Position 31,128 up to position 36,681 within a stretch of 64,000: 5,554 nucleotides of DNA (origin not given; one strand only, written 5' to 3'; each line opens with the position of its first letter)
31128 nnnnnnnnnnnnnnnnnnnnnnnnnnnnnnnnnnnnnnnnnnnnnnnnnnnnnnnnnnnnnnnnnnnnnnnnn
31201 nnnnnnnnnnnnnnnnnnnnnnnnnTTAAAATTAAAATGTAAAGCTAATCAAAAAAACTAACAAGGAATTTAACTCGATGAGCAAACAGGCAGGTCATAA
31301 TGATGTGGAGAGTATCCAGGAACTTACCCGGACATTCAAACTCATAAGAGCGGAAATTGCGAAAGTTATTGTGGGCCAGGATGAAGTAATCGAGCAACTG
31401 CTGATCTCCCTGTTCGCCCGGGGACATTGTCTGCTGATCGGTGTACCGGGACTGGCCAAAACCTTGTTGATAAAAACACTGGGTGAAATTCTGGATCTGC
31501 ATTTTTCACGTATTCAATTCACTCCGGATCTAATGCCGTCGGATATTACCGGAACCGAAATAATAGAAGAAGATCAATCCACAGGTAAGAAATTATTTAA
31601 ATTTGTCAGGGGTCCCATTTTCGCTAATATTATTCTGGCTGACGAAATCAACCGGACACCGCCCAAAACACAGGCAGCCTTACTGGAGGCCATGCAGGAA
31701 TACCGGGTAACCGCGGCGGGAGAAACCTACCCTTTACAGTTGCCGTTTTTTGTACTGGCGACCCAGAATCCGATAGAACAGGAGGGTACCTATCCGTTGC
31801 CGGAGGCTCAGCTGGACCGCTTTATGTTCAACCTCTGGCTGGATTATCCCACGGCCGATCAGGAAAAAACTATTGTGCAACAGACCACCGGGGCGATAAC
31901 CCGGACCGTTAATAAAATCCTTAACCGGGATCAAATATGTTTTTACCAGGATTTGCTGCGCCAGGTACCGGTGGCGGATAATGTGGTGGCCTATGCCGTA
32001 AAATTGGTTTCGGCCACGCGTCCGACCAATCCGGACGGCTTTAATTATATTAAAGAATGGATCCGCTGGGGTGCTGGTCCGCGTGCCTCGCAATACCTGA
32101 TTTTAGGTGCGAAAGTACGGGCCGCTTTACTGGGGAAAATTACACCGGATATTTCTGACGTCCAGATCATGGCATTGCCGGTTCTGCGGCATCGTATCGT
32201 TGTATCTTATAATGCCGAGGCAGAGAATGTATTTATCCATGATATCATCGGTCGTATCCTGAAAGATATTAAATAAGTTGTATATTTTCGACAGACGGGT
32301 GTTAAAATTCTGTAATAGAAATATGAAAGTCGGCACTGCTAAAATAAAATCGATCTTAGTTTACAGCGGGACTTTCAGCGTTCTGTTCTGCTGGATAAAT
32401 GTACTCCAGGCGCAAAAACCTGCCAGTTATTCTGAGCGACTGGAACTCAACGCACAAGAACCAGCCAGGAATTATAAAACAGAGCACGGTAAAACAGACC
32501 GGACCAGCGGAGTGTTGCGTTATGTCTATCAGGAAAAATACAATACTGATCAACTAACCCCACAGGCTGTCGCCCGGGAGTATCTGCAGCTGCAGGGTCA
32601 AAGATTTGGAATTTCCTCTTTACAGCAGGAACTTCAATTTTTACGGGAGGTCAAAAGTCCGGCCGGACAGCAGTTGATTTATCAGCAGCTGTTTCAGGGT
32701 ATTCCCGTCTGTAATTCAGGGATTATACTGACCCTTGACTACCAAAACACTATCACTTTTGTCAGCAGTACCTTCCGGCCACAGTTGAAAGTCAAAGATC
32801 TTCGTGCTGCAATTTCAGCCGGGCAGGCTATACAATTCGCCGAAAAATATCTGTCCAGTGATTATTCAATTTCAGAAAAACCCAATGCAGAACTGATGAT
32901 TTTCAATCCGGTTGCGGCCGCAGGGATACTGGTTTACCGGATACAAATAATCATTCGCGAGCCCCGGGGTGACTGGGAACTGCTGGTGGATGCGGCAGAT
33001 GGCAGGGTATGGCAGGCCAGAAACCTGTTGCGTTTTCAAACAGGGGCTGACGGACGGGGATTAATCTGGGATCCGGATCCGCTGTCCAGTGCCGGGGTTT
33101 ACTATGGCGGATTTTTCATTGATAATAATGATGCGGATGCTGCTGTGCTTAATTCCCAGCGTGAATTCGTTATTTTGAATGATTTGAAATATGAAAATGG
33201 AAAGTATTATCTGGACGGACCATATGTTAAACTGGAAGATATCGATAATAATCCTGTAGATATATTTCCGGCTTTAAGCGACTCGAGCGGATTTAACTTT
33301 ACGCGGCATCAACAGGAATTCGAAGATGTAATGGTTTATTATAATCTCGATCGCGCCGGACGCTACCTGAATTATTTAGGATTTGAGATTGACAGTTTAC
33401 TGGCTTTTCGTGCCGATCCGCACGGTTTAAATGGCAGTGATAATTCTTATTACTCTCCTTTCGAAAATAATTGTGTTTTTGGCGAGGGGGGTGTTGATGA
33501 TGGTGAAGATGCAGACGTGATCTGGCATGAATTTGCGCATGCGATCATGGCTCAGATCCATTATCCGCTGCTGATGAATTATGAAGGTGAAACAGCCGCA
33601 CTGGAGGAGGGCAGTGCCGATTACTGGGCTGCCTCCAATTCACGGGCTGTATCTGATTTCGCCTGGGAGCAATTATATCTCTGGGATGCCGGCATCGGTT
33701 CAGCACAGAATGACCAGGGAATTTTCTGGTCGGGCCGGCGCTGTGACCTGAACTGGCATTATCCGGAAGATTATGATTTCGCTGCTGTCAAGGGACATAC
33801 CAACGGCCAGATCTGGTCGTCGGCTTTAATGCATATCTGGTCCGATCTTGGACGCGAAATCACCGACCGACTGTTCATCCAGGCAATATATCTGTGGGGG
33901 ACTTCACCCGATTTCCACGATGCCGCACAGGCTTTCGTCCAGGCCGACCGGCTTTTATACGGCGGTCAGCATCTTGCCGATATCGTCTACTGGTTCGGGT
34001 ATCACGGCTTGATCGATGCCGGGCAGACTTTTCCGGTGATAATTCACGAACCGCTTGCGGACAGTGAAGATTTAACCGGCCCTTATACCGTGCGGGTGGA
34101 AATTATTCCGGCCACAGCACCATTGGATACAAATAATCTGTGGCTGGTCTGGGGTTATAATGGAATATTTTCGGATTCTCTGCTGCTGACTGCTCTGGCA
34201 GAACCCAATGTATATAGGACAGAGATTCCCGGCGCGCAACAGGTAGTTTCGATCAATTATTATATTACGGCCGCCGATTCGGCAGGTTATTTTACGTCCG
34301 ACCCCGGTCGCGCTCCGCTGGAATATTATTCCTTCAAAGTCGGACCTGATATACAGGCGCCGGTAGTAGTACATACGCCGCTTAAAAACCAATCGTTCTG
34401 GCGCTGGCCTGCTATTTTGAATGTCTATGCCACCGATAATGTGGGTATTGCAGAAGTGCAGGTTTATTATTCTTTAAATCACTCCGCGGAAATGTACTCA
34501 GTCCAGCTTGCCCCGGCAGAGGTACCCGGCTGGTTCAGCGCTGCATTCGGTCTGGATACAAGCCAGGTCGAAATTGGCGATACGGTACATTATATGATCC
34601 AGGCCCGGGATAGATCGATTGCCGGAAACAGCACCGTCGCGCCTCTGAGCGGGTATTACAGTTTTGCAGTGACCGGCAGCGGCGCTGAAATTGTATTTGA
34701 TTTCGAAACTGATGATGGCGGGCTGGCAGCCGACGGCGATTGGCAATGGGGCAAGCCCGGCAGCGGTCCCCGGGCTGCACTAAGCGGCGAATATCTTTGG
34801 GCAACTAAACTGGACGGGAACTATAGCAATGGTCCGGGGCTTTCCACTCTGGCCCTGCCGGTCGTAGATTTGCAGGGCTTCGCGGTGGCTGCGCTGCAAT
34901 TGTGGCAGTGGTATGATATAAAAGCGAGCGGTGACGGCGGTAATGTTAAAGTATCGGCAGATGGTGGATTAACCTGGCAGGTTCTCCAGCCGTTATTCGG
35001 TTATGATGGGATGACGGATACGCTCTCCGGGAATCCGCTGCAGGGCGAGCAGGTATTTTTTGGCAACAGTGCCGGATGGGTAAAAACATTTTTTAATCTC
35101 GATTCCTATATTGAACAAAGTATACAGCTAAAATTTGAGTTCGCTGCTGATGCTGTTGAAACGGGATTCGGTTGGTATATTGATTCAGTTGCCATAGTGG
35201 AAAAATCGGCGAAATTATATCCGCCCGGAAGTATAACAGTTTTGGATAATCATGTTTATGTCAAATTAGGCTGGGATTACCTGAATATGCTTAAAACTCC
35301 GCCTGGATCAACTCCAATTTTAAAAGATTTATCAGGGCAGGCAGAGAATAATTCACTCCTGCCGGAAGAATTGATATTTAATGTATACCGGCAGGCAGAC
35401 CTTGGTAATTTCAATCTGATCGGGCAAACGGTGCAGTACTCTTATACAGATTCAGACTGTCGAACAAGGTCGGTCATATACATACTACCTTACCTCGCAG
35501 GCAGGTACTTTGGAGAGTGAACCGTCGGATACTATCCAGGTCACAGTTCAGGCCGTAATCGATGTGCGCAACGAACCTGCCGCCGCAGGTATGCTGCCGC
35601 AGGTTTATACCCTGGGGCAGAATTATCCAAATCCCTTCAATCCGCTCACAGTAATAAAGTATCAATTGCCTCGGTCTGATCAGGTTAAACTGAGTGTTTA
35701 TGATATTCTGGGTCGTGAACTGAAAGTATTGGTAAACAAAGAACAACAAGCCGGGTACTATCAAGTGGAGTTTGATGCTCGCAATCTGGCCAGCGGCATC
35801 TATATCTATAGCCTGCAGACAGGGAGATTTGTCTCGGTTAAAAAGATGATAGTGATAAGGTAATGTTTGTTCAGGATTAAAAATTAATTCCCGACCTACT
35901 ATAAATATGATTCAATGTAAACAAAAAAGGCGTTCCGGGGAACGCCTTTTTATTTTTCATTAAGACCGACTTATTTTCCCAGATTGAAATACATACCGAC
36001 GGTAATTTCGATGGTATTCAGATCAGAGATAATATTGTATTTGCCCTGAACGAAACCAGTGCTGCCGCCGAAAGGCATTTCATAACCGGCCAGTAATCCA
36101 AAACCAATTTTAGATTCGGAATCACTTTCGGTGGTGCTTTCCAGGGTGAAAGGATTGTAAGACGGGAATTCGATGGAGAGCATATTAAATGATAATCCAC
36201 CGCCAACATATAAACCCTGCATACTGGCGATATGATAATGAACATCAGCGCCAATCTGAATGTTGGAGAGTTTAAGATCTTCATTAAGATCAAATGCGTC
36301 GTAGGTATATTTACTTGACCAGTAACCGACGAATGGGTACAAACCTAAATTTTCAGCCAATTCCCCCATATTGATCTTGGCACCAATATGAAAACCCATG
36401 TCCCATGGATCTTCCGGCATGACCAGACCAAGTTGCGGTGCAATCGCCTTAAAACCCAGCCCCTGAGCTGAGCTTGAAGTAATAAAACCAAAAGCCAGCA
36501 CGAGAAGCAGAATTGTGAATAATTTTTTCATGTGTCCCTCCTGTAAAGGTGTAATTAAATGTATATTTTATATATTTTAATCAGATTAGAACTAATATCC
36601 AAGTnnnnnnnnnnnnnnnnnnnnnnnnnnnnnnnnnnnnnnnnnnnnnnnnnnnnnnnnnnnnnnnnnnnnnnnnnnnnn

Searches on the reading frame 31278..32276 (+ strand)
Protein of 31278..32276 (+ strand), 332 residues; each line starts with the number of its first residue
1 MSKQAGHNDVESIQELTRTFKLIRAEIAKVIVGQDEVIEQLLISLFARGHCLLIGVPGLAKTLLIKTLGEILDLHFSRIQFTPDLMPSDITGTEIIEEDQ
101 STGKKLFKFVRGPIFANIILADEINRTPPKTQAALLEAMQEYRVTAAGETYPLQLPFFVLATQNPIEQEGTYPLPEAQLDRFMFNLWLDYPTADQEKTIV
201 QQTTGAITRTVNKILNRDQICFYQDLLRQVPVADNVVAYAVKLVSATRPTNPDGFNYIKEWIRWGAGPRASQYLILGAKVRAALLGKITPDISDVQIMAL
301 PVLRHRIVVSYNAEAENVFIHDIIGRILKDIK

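Call 5: search_protein_families(library=pfam, proteins=[window:31278-32276:+], max_evalue=0.001)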
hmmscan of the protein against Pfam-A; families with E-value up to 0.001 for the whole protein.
window:31278-32276:+ (332 aa): 7 families
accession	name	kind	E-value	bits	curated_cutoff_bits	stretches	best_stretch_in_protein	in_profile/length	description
PF07726.17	AAA_3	-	9e-63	210.4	27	1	50-184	1-131/131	ATPase family associated with various cellular activities (AAA)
PF17863.7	AAA_lid_2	-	1.3e-11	44.5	22.7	1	262-324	9-71/74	AAA lid domain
PF07728.20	AAA_5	-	1.9e-11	44.6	22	1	50-182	1-139/139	AAA domain (dynein-related subfamily)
PF20030.5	bpMoxR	-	5e-11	42.5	27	1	23-202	6-180/205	MoxR domain in the MoxR-vWA-beta-propeller ternary systems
PF00004.35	AAA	-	4.2e-06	27.7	21.2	1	51-164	1-110/131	ATPase family associated with various cellular activities (AAA)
PF00493.29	MCM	-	1.3e-05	24.9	23.3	1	23-167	18-175/224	MCM P-loop domain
PF05496.18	RuvB_N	-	0.00064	20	27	0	26-144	4-113/159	Holliday junction DNA helicase RuvB P-loop domain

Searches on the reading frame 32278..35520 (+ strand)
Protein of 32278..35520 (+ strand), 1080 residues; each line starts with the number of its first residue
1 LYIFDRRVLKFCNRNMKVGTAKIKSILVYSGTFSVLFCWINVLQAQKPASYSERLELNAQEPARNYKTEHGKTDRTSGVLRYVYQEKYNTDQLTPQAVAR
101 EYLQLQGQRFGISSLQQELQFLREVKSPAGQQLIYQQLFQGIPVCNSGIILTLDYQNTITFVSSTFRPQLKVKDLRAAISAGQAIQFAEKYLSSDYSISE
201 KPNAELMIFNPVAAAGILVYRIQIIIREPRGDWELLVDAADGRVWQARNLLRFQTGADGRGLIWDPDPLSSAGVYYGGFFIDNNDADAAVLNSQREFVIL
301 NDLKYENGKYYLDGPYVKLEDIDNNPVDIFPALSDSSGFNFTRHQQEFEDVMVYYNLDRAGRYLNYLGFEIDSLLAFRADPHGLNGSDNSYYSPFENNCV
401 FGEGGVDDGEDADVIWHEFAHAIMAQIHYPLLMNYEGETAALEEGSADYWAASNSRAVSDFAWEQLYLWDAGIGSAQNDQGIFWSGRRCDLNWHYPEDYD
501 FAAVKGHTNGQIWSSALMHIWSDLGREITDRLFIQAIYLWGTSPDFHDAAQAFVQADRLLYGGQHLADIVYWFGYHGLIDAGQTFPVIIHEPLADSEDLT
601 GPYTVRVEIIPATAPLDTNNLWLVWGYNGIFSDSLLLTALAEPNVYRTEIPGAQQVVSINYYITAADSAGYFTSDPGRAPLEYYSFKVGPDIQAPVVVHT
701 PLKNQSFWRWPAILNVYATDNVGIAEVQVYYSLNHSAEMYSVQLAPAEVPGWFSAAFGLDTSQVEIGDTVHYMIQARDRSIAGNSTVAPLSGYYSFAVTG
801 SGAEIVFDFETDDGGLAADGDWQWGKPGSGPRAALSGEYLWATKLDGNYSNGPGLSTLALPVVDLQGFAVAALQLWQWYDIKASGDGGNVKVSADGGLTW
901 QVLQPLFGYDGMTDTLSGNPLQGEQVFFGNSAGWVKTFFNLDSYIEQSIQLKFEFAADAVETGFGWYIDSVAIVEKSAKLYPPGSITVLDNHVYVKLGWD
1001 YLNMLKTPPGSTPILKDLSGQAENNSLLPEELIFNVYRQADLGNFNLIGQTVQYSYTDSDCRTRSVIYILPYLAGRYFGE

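Call 5: search_protein_families(library=pfam, proteins=[window:32278-35520:+], max_evalue=0.001)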
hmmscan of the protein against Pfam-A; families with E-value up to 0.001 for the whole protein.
window:32278-35520:+ (1080 aa): 3 families
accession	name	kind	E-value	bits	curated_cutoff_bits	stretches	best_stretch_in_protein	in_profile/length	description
PF20773.4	InhA-like_MAM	-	1.8e-12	47.6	26.9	1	861-973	55-162/191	Immune inhibitor A-like, MAM domain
PF07504.19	FTP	-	7.8e-05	22.9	21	0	118-166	2-51/51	Fungalysin/Thermolysin Propeptide Motif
PF02128.21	Peptidase_M36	-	0.00012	21.8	23.3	0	521-578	307-364/368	Fungalysin metallopeptidase (M36)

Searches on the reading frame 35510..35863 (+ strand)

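Call 5: search_protein_families(library=pfam, proteins=[window:35510-35863:+], max_evalue=0.001)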
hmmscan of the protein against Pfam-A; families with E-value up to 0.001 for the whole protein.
window:35510-35863:+ (117 aa): 2 families
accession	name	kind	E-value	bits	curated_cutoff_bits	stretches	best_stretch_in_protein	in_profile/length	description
PF18962.6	Por_Secre_tail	-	2.8e-12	47.2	27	1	39-115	2-75/75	Secretion system C-terminal sorting domain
PF13860.13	FlgD_ig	-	0.00015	22.1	27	1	55-102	21-73/79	FlgD Ig-like domain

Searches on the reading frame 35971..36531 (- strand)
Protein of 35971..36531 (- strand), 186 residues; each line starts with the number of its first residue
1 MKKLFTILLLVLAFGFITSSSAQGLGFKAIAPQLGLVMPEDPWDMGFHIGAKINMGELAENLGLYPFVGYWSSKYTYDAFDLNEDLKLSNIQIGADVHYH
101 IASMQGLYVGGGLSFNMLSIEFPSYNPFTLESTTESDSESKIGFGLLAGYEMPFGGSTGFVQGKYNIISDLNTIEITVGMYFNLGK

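Call 5: search_protein_families(library=pfam, proteins=[window:35971-36531:-], max_evalue=0.001)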
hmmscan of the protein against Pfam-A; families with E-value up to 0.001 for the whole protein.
window:35971-36531:- (186 aa): 1 family
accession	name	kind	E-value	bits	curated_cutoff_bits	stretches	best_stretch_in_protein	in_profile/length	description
PF13505.12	OMP_b-brl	-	2.2e-09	38.2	28.7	1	12-171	5-155/175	Outer membrane protein beta-barrel domain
